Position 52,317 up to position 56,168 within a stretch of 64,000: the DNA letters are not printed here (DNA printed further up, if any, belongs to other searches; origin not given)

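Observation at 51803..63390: Two ECF-sigma/Ser-Thr-kinase modules with different extracytoplasmic sensor propellers, facing each other across a peptidase and an IS remnant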

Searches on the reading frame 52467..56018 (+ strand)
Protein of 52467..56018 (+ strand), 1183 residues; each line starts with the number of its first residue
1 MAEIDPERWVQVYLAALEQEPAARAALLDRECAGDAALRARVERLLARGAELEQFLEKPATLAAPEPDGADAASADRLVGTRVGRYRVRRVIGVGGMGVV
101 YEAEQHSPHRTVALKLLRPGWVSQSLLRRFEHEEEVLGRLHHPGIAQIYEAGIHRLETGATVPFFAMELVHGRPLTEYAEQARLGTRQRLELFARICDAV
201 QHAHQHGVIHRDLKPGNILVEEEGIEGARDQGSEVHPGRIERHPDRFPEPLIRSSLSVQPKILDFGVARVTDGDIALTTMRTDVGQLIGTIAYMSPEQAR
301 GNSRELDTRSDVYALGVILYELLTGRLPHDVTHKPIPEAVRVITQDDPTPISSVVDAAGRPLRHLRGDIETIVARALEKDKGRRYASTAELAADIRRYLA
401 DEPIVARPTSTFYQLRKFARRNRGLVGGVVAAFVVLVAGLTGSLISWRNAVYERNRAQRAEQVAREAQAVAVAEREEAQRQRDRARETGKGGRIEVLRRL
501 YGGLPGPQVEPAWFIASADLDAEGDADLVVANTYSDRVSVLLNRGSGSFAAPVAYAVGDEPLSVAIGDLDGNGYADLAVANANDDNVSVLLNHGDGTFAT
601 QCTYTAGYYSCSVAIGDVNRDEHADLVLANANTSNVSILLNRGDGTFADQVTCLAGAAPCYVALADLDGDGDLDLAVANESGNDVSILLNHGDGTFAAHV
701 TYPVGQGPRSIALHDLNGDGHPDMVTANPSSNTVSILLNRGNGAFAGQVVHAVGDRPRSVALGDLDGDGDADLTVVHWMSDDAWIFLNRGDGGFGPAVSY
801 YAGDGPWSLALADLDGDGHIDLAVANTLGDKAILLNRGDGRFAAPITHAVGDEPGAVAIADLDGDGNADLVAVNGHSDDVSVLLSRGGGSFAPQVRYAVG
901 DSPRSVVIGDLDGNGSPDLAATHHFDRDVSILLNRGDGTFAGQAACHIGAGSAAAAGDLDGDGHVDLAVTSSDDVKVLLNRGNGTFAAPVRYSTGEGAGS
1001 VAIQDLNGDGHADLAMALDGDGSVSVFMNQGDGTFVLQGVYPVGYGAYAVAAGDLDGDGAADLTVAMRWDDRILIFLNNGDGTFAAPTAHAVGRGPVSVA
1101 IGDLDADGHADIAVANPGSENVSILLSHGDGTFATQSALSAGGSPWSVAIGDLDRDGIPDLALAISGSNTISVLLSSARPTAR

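Call 8: search_protein_families(library=pfam, proteins=[window:52467-56018:+], max_evalue=0.01)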
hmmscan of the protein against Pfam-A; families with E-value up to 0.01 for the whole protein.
window:52467-56018:+ (1183 aa): 8 families
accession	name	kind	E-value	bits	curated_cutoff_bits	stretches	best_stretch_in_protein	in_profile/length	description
PF13517.12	FG-GAP_3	-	2.7e-123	403.1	26.9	13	958-1015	1-60/61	FG-GAP-like repeat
PF01839.29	FG-GAP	-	4.3e-57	189.7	22.1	9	1097-1119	3-25/37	FG-GAP repeat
PF00069.31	Pkinase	-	1.7e-35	123.2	31.7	1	86-386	1-253/263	Protein kinase domain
PF07714.23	PK_Tyr_Ser-Thr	-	2.9e-22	79.7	23.1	1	88-330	3-206/258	Protein tyrosine and serine/threonine kinase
PF03109.22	ABC1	-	0.00015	21.4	22.9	0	165-224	145-204/244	ABC1 atypical kinase-like domain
PF06293.20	Kdo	-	0.0012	18.8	21.3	1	129-224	57-155/207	Lipopolysaccharide kinase (Kdo/WaaP) family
PF01636.29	APH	-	0.0017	18.6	23.2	1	153-224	107-187/239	Phosphotransferase enzyme family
PF03929.21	PepSY_TM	-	0.0045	17.3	28.8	1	427-490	7-70/295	PepSY-associated TM region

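Call 9: search_protein_families(library=ncbifam, proteins=[window:52467-56018:+], max_evalue=0.01)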
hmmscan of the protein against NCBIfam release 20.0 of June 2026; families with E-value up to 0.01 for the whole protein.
window:52467-56018:+ (1183 aa): 21 families
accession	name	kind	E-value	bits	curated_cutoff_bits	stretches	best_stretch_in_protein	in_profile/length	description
NF033483.0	PknB_PASTA_kin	equivalog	5.1e-70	237.1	450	2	84-224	7-144/563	Stk1 family PASTA domain-containing Ser/Thr kinase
NF052427.1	StpK7MSMEG_1200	equivalog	2.3e-40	138.6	900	2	262-471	149-344/601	serine/threonine protein kinase StpK7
NF047741.1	antiphage_MADS6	equivalog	4.8e-37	127.8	460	3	22-198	429-602/612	methylation-associated defense system protein kinase MAD6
NF009651.0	PRK13184.1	equivalog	5.1e-34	117.4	839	1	84-403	2-295/932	serine/threonine-protein kinase PknD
TIGR03903.1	TOMM_kin_cyc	equivalog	5.9e-28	97.3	705.75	2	110-225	4-117/1267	TOMM system kinase/cyclase fusion protein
NF053615.1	SerThrKinAfsKStmc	equivalog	7.6e-23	81.1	1300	2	81-224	10-149/809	protein serine/threonine kinase AfsK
NF038150.1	lanthi_synth_IV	equivalog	4.4e-22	78.2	650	2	79-224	184-335/851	class IV lanthionine synthetase LanL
NF033442.0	BREX_PglW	equivalog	1.6e-20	72.5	990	1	123-396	250-484/1391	BREX system serine/threonine kinase PglW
NF038151.1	lanthi_synth_III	equivalog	5.1e-11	41.7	575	1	80-223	216-372/833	class III lanthionine synthetase LanKC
NF052506.1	PA5033_fam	subfamily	2.4e-10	39.7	100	1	955-1175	32-234/284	PA5033 family protein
NF058632.1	SerThrKinPrkT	equivalog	3.2e-10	39.5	280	1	85-222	22-152/322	serine/threonine protein kinase PrkT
NF043056.1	T4SS_LegK1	equivalog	2.8e-09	36.1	550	1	182-322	183-283/516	Dot/Icm T4SS effector kinase LegK1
NF052323.1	T9SSA_dep_M6i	equivalog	9.4e-07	27.1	600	0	618-736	747-864/1043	T9SS-dependent M6-like inactivated metalloprotease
NF046077.1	LPS_M949_RS01915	subfamily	1.2e-06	28.6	60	0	998-1016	68-86/154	M949_RS01915 family surface polysaccharide biosynthesis protein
NF047539.1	XAC2610_fam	domain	3.7e-06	27.3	35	0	1002-1036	2-41/89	XAC2610-related protein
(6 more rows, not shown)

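Call 31: search_protein_families(library=pfam, alignment_id=A1, max_evalue=0.00001)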
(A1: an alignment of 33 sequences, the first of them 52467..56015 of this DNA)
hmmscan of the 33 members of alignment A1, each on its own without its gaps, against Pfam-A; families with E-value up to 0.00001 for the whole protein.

A. member 1, window:52467-56015:+ (1183 aa): 4 families
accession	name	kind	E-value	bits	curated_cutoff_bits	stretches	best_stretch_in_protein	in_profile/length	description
PF13517.12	FG-GAP_3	-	2.7e-123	403.1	26.9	13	958-1015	1-60/61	FG-GAP-like repeat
PF01839.29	FG-GAP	-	4.3e-57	189.7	22.1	1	1097-1119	3-25/37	FG-GAP repeat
PF00069.31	Pkinase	-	1.7e-35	123.2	31.7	1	86-386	1-253/263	Protein kinase domain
PF07714.23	PK_Tyr_Ser-Thr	-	2.9e-22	79.7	23.1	1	88-330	3-206/258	Protein tyrosine and serine/threonine kinase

B. families by the number of members that match (of 33 scanned): 80 families (the first 25 are shown)
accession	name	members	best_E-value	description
PF00069.31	Pkinase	33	2.2e-46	Protein kinase domain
PF07714.23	PK_Tyr_Ser-Thr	33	6.1e-33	Protein tyrosine and serine/threonine kinase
PF13424.12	TPR_12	20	3.6e-99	Tetratricopeptide repeat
PF13374.12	TPR_10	19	7.8e-83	Tetratricopeptide repeat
PF24885.1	TPR_NPHP3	18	5.7e-44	Nephrocystin-3 TPR domain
PF07719.23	TPR_2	17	5.9e-27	Tetratricopeptide repeat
PF03109.22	ABC1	17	2.4e-09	ABC1 atypical kinase-like domain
PF13181.12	TPR_8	16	1.7e-24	Tetratricopeptide repeat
PF13176.12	TPR_7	15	2.8e-31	Tetratricopeptide repeat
PF00515.34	TPR_1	14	6.2e-24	Tetratricopeptide repeat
PF17874.7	TPR_MalT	12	1.6e-17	MalT-like TPR region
PF00400.38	WD40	9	3e-133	WD domain, G-beta repeat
PF25173.1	Beta-prop_WDR3_1st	9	1.8e-128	WDR3 first beta-propeller domain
PF25174.1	Beta-prop_THOC3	9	4.1e-125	THOC3 beta-propeller domain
PF24814.1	WD40_Prp19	9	7.1e-111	Prp19 WD40 domain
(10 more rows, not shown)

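Call 49: find_homologous_proteins(query=window:52467-56015:+, max_evalue=1e-20)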
Query window:52467-56015:+ (1183 aa): 7996 proteins with E <= 1e-20 among 8000 candidates; the best 120 are listed.
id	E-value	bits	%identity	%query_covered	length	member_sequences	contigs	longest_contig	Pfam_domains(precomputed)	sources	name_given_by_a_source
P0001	3.5e-182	626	68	40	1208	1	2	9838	PF17005.12,PF25048.2,PF23342.2,PF23215.1,PF02239.23,PF23393.3,PF23609.2,PF00069.32,PF24797.2,PF20426.5,PF25460.2,PF25178.1,PF23775.2,PF25173.2,PF23383.2,PF25171.2,PF12894.14,PF24780.2,PF16755.12,PF25172.2,PF24782.3,PF25047.1,PF26550.2,PF23756.2,PF23098.2,PF25168.2,PF24105.2,PF24805.2,PF24017.3,PF135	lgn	-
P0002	7.9e-142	493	58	39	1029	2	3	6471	PF13431.13,PF20225.5,PF07720.19,PF21325.4,PF13176.13,PF24885.2,PF13428.13,PF13374.13,PF07721.21,PF14559.13,PF07714.24,PF00069.32,PF17874.8,PF00515.35,PF03109.23,PF13424.13,PF13432.13,PF13181.13,PF14561.13,PF07719.24,PF01636.30,PF13174.13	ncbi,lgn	ncbi:MAG: tetratricopeptide repeat protein [Phycisphaerae bacterium]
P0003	1.1e-140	489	57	38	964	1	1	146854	PF07714.24,PF00069.32,PF13414.13,PF13371.13,PF00515.35,PF03109.23,PF13424.13,PF13181.13,PF07719.24,PF13174.13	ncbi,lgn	-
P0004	6.7e-138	480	54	40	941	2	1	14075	PF13431.13,PF13176.13,PF24885.2,PF13428.13,PF13374.13,PF07721.21,PF14559.13,PF06293.21,PF07714.24,PF00069.32,PF17874.8,PF00515.35,PF13424.13,PF13432.13,PF13181.13,PF07719.24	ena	-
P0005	2.8e-137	478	54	40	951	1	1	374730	PF07714.24,PF00069.32,PF00515.35,PF13424.13,PF13176.13,PF24885.2,PF13181.13,PF07719.24,PF13374.13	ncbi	-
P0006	2.8e-137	478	55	41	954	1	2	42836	PF07714.24,PF00069.32,PF13414.13,PF00515.35,PF03109.23,PF13424.13,PF07719.24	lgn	-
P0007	4.1e-137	477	56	36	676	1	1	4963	PF13176.13,PF24885.2,PF13374.13,PF07721.21,PF07714.24,PF00069.32,PF17874.8,PF00515.35,PF13424.13,PF13432.13,PF13181.13,PF07719.24,PF01636.30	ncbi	ncbi:MAG: serine/threonine protein kinase, partial [Planctomycetota bacterium]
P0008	4.2e-137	477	57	37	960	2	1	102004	PF13428.13,PF13374.13,PF14559.13,PF06293.21,PF07714.24,PF00069.32,PF17874.8,PF00515.35,PF03109.23,PF13424.13,PF13432.13,PF07719.24,PF01636.30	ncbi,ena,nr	ncbi:MAG: serine/threonine protein kinase [Planctomycetes bacterium]|nr:serine/threonine protein kin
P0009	2.3e-136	475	56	37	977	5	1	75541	PF06293.21,PF07714.24,PF00069.32,PF03109.23,PF13424.13,PF07719.24,PF01636.30,PF13374.13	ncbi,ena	-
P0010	5.3e-136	473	54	38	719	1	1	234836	PF07714.24,PF00069.32,PF17874.8,PF00515.35,PF03109.23,PF13424.13,PF13176.13,PF24885.2,PF07719.24,PF01636.30,PF13374.13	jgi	jgi:eukaryotic-like serine/threonine-protein kinase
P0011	1.2e-135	472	54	38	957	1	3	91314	PF13431.13,PF13176.13,PF24885.2,PF13374.13,PF07721.21,PF07714.24,PF00069.32,PF00515.35,PF13424.13,PF13432.13,PF13181.13,PF07719.24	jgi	-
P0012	1.9e-135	471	52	40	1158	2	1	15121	PF23769.2,PF23586.3,PF17005.12,PF25048.2,PF23342.2,PF23411.2,PF23393.3,PF23609.2,PF00069.32,PF24797.2,PF15492.13,PF20426.5,PF25460.2,PF11715.17,PF25178.1,PF23775.2,PF25173.2,PF23383.2,PF25171.2,PF12894.14,PF21031.3,PF24780.2,PF16755.12,PF23761.2,PF25172.2,PF24782.3,PF25047.1,PF26550.2,PF23756.2,PF23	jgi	jgi:WD40 repeat protein/serine/threonine protein kinase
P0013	2.6e-135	471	54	39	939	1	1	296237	PF07714.24,PF00069.32,PF03109.23,PF03781.23,PF01636.30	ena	-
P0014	2.9e-135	471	56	39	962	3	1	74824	PF06293.21,PF07714.24,PF00069.32,PF03109.23,PF13424.13,PF07719.24,PF01636.30,PF13374.13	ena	-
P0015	6.9e-135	470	56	36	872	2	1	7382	PF13176.13,PF24885.2,PF13374.13,PF07714.24,PF00069.32,PF17874.8,PF00515.35,PF03109.23,PF13424.13,PF13181.13,PF07719.24,PF01636.30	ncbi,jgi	ncbi:MAG: tetratricopeptide repeat protein [Planctomycetota bacterium]|jgi:serine/threonine protein 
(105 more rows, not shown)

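Call 83: find_encoding_contigs(protein=P0001, flank=6000, max_places=3)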
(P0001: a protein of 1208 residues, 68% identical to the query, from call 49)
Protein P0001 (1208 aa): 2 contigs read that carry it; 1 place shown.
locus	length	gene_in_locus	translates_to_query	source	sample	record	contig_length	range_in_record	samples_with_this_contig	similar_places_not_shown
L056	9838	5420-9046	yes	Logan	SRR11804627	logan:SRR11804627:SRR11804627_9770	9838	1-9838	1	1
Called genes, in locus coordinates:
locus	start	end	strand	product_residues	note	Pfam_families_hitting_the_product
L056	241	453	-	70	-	-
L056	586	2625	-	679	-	-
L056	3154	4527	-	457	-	PF03781:FGE-sulfatase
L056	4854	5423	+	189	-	PF07638:Sigma70_ECF, PF08281:Sigma70_r4_2 (faint), PF04545:Sigma70_r4 (weak)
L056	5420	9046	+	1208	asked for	PF00069:Pkinase, PF07714:PK_Tyr_Ser-Thr, PF24814:WD40_Prp19, PF24807:WD40_CDC20-Fz, PF25173:Beta-prop_WDR3_1st, PF25174:Beta-prop_THOC3, PF00400:WD40, PF23381:Beta-prop_IFT122_1st, +146 more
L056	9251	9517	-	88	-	-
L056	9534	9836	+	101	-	?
